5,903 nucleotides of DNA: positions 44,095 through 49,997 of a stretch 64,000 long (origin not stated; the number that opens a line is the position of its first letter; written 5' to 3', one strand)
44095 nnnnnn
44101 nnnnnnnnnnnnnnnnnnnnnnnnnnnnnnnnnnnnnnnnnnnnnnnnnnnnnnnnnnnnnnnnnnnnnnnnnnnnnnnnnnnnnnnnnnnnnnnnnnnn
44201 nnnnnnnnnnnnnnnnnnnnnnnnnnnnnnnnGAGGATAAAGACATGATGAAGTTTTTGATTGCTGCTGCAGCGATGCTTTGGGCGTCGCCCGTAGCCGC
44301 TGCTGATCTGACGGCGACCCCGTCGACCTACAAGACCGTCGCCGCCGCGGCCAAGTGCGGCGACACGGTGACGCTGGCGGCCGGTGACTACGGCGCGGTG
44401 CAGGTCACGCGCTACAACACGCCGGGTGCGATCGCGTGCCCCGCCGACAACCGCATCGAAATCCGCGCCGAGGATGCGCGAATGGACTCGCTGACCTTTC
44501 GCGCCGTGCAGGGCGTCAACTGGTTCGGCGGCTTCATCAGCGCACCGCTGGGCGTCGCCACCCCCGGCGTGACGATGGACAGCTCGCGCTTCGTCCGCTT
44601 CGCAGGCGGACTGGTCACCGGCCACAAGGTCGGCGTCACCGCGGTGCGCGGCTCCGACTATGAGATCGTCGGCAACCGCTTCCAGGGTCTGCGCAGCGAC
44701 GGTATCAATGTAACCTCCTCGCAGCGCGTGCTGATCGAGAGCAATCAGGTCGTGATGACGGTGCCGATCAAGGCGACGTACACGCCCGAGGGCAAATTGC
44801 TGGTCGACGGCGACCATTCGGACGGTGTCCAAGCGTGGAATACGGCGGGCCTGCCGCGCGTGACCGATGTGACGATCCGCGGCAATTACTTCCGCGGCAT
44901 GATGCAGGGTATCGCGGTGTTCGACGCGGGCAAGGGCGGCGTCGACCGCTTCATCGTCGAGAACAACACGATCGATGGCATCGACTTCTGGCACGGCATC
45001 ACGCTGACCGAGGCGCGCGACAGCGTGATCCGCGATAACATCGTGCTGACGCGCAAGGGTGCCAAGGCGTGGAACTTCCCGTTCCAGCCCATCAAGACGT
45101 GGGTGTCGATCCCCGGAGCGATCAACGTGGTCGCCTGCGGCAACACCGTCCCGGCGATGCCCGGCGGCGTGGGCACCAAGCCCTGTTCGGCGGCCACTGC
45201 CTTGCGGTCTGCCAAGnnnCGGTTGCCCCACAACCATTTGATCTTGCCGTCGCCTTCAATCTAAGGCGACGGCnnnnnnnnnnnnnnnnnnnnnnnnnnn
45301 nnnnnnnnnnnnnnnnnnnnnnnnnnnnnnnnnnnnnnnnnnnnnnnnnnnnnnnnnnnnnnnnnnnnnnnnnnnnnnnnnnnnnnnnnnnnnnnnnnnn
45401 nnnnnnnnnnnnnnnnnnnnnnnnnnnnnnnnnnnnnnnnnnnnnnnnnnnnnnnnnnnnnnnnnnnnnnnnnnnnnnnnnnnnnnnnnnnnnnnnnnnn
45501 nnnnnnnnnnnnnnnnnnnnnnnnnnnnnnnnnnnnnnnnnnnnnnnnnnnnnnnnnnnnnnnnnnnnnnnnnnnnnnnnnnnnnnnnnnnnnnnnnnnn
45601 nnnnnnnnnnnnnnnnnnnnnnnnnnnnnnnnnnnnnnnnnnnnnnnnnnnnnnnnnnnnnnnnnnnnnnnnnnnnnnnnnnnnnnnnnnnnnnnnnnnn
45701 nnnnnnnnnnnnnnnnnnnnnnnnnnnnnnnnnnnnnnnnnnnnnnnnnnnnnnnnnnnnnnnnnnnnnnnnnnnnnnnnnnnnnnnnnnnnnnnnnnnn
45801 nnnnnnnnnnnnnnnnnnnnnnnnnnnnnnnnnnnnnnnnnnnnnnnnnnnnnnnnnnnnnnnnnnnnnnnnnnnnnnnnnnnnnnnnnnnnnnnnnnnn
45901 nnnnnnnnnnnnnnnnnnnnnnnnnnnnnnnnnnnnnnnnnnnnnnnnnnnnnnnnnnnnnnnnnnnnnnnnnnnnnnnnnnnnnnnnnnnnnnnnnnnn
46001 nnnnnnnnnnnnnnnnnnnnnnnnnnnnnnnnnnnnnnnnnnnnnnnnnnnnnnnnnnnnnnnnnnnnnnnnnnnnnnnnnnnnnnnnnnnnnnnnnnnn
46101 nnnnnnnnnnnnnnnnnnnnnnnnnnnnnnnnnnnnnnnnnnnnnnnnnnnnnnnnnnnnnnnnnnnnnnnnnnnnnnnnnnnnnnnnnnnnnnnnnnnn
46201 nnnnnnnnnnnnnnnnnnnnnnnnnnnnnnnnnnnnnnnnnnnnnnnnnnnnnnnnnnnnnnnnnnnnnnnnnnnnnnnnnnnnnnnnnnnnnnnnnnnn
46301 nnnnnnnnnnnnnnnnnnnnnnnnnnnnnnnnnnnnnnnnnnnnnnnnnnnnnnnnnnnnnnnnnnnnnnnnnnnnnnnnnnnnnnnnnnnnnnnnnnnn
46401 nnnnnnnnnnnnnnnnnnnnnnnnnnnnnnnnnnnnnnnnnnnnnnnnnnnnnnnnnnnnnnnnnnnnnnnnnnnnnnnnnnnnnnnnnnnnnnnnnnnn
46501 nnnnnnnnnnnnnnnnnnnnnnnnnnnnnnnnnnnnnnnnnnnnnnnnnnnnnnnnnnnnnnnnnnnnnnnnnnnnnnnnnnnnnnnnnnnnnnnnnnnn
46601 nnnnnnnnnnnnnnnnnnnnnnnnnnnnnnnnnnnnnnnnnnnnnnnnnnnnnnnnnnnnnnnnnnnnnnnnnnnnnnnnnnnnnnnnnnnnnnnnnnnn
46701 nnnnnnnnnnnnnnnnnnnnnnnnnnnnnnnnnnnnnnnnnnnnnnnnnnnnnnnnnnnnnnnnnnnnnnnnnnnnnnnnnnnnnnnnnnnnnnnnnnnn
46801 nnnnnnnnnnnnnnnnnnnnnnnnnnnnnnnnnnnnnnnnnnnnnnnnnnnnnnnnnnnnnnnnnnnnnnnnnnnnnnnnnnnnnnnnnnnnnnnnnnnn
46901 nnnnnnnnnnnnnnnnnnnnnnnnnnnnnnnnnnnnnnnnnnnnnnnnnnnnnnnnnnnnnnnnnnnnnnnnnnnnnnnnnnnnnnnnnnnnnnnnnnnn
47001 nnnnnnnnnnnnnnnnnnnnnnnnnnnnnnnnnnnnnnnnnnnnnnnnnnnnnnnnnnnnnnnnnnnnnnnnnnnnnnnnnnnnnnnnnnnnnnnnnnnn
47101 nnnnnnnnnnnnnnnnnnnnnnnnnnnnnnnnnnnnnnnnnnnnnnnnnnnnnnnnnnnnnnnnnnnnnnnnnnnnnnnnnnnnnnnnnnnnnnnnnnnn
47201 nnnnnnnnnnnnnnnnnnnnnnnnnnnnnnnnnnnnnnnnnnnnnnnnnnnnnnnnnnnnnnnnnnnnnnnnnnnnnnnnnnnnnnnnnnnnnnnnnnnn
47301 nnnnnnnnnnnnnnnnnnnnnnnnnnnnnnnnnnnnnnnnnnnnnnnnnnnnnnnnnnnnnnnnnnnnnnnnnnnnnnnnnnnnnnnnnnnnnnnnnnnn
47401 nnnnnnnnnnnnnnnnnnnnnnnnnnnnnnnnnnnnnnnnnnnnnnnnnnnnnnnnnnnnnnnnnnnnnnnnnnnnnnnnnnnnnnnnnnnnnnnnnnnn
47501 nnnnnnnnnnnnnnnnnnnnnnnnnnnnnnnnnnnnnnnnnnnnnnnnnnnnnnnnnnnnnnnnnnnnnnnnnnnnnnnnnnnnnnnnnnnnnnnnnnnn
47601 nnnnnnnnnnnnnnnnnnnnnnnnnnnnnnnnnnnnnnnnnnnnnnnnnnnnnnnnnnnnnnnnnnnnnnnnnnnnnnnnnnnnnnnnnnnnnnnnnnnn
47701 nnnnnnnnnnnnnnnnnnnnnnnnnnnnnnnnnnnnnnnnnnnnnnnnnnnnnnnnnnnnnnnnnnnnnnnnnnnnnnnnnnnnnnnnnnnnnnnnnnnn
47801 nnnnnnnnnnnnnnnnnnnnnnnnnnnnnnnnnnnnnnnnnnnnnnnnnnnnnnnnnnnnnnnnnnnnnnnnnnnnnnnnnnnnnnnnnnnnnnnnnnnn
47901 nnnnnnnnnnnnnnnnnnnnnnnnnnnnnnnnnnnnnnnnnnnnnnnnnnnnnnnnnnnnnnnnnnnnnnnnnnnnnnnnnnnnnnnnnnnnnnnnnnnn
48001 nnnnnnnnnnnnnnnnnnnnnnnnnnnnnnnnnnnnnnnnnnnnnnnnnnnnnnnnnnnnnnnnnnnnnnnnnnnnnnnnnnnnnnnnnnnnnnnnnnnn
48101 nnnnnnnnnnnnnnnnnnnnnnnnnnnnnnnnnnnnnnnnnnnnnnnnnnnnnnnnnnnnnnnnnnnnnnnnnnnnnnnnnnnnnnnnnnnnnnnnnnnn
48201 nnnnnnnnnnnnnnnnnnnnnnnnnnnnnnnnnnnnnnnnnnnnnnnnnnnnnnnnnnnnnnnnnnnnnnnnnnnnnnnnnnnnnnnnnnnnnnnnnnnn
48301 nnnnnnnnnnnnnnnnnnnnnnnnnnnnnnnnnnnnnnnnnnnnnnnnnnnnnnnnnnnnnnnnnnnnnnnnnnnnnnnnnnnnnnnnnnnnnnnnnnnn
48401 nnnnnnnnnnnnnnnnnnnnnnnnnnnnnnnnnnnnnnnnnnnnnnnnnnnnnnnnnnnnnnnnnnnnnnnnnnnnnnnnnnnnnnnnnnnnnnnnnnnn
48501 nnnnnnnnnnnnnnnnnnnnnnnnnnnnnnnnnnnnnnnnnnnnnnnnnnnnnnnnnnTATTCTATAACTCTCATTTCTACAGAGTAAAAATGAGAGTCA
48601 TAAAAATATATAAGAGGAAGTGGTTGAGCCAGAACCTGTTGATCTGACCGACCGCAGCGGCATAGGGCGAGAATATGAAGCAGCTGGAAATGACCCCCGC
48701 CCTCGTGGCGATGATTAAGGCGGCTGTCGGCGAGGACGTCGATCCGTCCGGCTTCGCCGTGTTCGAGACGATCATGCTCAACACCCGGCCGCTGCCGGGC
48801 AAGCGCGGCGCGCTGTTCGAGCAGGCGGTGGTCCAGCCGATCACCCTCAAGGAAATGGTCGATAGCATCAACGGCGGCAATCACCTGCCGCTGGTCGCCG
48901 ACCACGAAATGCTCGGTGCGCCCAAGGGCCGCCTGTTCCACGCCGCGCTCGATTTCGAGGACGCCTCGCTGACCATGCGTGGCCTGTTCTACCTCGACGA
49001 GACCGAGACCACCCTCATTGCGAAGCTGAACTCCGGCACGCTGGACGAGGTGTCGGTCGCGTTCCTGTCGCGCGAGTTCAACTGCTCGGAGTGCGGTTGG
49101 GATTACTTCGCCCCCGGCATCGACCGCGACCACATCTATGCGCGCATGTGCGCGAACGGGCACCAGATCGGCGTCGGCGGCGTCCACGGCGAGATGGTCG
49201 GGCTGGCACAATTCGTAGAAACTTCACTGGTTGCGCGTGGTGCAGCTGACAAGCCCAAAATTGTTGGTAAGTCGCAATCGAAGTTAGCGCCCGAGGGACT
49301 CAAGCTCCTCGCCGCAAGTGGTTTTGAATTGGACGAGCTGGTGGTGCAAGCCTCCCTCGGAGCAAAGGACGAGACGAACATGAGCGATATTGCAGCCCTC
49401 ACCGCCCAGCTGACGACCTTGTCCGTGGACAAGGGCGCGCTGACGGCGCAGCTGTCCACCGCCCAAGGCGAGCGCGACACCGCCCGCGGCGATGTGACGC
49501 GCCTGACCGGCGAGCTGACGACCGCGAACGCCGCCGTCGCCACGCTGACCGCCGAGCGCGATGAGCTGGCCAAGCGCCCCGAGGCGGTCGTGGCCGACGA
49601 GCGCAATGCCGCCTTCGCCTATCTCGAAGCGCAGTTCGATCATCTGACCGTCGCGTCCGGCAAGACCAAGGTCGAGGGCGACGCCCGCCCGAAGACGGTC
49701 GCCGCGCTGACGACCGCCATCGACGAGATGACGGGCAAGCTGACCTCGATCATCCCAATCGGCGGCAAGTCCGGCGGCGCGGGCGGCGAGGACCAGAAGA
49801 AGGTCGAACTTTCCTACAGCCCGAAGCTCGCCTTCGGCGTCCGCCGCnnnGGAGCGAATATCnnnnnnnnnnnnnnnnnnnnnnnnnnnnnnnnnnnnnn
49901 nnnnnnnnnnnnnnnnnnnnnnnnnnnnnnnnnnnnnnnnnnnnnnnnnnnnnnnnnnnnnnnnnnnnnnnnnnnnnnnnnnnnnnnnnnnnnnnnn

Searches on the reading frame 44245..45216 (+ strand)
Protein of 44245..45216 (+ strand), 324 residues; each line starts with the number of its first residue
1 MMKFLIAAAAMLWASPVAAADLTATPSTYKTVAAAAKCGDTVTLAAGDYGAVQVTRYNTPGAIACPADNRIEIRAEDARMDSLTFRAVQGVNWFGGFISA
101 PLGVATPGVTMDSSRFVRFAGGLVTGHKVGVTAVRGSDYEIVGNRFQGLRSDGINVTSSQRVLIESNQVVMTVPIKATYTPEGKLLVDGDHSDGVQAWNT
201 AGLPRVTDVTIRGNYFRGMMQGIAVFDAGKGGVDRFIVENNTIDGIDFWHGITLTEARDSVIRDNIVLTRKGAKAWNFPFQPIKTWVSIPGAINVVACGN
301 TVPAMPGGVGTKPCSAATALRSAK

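Call 7: search_protein_families(library=pfam, proteins=[window:44245-45216:+], max_evalue=0.01)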
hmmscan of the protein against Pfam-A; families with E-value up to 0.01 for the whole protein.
window:44245-45216:+ (324 aa): 2 families
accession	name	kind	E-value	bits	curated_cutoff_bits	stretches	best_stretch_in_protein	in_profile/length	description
PF13229.12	Beta_helix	-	2.7e-10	40.5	25.9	1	134-270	5-113/158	Right handed beta helix region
PF05048.19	NosD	-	7e-09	35.9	23.6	1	207-268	47-101/212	Periplasmic copper-binding protein (NosD)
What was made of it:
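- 44245..45219 (+): 324-aa right-handed beta-helix protein with an N-terminal Sec-type signal peptide; second gene of the inserted cassette. PF13229 E 2.7e-10 and PF05048 (call 7).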

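Call 8: search_protein_families(library=phrogs, proteins=[window:44245-45216:+], max_evalue=0.01)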
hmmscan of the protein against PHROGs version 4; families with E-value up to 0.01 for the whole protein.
window:44245-45216:+ (324 aa): 1 family
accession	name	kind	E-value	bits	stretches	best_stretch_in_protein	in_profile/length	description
phrog_2234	-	tail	5.9e-05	22.9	1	141-267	416-550/757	tail spike protein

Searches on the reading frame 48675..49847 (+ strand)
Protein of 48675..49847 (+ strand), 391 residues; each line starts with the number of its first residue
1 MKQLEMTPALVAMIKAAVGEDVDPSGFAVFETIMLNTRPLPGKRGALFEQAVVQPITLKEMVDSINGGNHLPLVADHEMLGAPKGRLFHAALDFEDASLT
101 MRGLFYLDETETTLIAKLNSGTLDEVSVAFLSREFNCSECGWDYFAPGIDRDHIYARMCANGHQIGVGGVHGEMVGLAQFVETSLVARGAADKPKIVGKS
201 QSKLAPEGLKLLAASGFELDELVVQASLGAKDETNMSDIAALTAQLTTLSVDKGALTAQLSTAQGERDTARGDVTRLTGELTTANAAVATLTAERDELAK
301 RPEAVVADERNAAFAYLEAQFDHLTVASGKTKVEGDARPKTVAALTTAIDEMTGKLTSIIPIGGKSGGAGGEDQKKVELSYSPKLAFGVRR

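Call 7: search_protein_families(library=pfam, proteins=[window:48675-49847:+], max_evalue=0.01)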
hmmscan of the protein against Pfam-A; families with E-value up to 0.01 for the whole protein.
window:48675-49847:+ (391 aa): 1 family
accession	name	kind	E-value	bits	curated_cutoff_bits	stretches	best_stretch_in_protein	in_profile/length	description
PF12325.13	TMF_TATA_bd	-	0.0057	17.2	29.1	0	231-304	6-82/115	TATA element modulatory factor 1 TATA binding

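Call 8: search_protein_families(library=phrogs, proteins=[window:48675-49847:+], max_evalue=0.01)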
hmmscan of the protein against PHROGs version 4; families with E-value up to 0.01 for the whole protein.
window:48675-49847:+ (391 aa): 3 families
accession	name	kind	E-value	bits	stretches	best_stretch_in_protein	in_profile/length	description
phrog_37797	-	unknown function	4.4e-66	224.5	1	1-371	2-380/398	-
phrog_19577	-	head and packaging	0.0028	17.8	1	234-293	69-128/378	minor head protein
phrog_2908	-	unknown function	0.0061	18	0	257-308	20-71/112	-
